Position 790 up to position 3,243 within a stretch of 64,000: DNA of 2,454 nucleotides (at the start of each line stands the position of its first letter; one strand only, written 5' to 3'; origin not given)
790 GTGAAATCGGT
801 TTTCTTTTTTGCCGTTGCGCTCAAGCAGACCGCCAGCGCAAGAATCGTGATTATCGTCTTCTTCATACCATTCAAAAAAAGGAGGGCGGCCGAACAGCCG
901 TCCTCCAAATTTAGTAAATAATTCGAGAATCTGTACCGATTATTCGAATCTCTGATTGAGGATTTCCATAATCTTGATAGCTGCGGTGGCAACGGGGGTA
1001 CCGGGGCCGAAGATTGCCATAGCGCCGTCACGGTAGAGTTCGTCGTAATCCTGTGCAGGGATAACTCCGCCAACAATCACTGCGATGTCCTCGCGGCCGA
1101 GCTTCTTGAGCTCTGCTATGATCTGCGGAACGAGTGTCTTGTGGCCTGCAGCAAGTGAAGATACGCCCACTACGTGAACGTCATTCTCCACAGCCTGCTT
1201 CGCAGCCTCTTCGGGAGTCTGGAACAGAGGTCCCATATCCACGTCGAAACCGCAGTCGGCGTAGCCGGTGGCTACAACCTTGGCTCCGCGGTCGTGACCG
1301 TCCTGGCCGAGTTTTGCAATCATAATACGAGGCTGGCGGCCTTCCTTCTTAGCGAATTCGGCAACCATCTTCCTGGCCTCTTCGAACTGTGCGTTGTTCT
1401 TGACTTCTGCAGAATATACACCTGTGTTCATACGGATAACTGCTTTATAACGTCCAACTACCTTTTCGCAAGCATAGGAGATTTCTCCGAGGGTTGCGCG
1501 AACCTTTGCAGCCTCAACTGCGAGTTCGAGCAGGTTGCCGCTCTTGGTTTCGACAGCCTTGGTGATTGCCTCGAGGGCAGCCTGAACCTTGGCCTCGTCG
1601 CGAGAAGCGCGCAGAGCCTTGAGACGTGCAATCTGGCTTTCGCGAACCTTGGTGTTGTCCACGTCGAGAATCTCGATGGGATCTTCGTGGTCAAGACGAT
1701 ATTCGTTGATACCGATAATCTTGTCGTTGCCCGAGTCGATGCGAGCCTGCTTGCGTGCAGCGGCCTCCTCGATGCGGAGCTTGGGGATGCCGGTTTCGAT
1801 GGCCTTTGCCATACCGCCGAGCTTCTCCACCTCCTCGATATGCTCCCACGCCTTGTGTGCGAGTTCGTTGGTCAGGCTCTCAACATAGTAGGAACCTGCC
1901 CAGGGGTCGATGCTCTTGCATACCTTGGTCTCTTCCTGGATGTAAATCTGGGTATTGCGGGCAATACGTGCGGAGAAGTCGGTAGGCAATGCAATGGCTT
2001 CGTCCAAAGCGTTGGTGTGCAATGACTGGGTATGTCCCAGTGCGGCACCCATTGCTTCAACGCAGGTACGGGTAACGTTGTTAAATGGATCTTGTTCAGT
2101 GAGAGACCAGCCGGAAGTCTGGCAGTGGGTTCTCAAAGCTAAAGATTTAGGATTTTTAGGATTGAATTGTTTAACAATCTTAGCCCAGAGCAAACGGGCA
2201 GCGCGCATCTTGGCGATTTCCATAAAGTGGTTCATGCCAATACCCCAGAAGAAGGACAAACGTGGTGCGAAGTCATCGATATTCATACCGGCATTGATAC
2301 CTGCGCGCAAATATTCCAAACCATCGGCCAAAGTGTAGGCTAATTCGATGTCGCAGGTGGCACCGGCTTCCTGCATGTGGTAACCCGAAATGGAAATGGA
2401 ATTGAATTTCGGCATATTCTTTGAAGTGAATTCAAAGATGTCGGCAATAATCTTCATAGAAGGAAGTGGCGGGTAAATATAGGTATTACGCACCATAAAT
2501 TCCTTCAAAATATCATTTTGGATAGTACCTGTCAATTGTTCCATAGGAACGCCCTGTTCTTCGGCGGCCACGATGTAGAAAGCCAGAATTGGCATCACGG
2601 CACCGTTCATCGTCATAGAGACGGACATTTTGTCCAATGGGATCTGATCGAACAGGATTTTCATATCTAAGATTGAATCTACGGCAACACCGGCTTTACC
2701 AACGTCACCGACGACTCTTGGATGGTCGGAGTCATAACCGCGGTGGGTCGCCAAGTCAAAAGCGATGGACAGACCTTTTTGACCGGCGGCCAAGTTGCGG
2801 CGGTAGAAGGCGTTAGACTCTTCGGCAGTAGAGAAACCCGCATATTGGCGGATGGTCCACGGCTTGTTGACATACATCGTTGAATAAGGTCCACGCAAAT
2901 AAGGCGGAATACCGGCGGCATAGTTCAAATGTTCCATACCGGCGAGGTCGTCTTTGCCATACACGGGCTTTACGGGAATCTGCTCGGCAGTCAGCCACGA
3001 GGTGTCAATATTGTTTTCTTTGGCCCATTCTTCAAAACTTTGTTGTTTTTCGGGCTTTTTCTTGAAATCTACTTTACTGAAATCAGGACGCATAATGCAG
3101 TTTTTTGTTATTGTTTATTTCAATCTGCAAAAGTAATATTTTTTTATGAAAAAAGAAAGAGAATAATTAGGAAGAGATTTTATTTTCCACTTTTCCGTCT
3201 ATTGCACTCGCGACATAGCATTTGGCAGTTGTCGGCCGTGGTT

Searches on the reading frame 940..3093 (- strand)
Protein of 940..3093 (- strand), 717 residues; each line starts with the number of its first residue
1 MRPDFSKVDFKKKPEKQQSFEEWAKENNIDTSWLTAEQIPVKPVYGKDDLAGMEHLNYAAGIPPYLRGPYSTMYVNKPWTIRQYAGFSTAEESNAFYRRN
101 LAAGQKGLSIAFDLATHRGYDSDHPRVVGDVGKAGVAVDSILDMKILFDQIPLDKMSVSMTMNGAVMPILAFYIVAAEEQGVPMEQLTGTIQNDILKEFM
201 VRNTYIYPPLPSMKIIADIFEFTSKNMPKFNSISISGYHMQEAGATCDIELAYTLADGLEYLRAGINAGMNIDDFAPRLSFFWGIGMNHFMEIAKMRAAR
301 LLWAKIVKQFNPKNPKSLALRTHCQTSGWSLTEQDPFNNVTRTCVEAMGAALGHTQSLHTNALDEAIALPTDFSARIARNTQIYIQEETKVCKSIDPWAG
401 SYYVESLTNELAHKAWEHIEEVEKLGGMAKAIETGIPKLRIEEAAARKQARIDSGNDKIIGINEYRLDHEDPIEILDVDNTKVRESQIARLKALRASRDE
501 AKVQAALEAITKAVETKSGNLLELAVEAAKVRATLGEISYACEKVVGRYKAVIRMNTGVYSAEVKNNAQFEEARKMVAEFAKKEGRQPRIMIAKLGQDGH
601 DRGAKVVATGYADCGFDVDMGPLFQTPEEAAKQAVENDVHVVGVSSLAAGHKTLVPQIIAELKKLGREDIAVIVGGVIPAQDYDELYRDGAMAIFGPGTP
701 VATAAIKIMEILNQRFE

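Call 3: search_protein_families(library=pfam, proteins=[window:940-3093:-], max_evalue=0.01)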
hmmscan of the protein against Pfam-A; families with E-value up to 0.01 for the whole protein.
window:940-3093:- (717 aa): 2 families
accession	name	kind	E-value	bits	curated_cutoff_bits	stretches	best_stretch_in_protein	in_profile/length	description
PF01642.28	MM_CoA_mutase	-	9.9e-238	790.2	22.1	1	35-547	2-512/512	Methylmalonyl-CoA mutase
PF02310.24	B12-binding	-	2.1e-20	73.2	32.1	1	589-703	2-118/121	B12 binding domain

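Call 30: find_related_loci(query=window:940-3093:-, collection=genome_contigs, flank=10000)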
Query window:940-3093:- (717 aa) in genome_contigs; peptide patterns used: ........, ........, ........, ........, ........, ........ (x = any residue, [..] = any of these).
600 stretches matched a pattern (row limit reached: there are more); 598 encode a relative of the query (tblastn E <= 1e-3); the best 80 are kept; 80 distinct loci.
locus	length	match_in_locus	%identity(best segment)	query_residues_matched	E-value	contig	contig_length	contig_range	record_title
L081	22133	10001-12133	86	1-717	0e+0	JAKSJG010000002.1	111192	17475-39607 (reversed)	MAG: Bacteroidales bacterium isolate Horse_feces41 MAG041_2, whole genome shotgun sequence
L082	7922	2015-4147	85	1-717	0e+0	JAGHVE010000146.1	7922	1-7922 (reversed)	MAG: Candidatus Cacconaster equifaecalis isolate E5_MB2_108 c_000001168757, whole genome shotgun sequence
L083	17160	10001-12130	85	1-717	0e+0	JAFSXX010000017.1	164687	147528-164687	MAG: Bacteroidales bacterium isolate RGIG3574 Goat_Rumen.Co__c850310, whole genome shotgun sequence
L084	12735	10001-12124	83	1-712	0e+0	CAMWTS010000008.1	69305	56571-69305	MAG TPA_asm: uncultured Alistipes sp. isolate SRR14411304_bin.1_metawrap_v1.3_MAG genome assembly, contig: NODE.43_lengt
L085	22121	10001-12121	81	1-716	0e+0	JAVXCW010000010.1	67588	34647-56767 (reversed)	MAG: Bacteroidales bacterium isolate CGS5Y2-bin84 NODE_296_length_67588_cov_44.166052, whole genome shotgun sequence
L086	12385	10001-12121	80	1-716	0e+0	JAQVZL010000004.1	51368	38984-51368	MAG: Bacteroidales bacterium isolate STF2_172 NODE_1249_length_51368_cov_3.950977_Sandtown_F2, whole genome shotgun sequ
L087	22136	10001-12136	81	1-712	0e+0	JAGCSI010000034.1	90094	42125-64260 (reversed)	MAG: Bacteroidales bacterium isolate RGIG10078 Yak_Rumen-1__c603160, whole genome shotgun sequence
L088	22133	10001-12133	81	1-712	0e+0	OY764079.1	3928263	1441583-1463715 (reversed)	MAG: Bacteroidales bacterium isolate db5b4c7c-2a0e-4d21-a2ad-7e45facec811 genome assembly, chromosome: 1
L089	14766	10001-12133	82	1-714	0e+0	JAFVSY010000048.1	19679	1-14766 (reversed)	MAG: Tidjanibacter sp. isolate RGIG5366 Sheep_Colon-3__c345351, whole genome shotgun sequence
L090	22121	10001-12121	80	1-717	0e+0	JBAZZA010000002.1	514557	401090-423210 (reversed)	MAG: Bacteroidales bacterium isolate SO_2017_GW1_95 NODE_108_length_514557_cov_1.737988_OW334_2017, whole genome shotgun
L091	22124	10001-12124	81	1-712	0e+0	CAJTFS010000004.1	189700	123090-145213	Bacteroidales bacterium isolate C35 genome assembly, contig: MGBC000192.4, whole genome shotgun sequence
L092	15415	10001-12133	81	1-715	0e+0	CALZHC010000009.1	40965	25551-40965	MAG: uncultured Alistipes sp. isolate SRR3176534_bin.9_metaWRAP_v1.3_MAG genome assembly, contig: ERZ8974731.312, whole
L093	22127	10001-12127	82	1-712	0e+0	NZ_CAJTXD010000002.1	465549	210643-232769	MAG: uncultured Alistipes sp. isolate MGBC116833, whole genome shotgun sequence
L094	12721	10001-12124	81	1-714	0e+0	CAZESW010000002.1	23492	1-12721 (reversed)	MAG TPA_asm: uncultured Alistipes sp. isolate SRP199465_co2_86 genome assembly, contig: NODE_5981_length_23492_cov_6.569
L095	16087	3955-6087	82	1-714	0e+0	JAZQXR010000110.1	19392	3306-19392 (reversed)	MAG: Rikenellaceae bacterium isolate T1900045161_TC20190155.MAGScoT_cleanbin_000067 SGB_5074_k141_1889954, whole genome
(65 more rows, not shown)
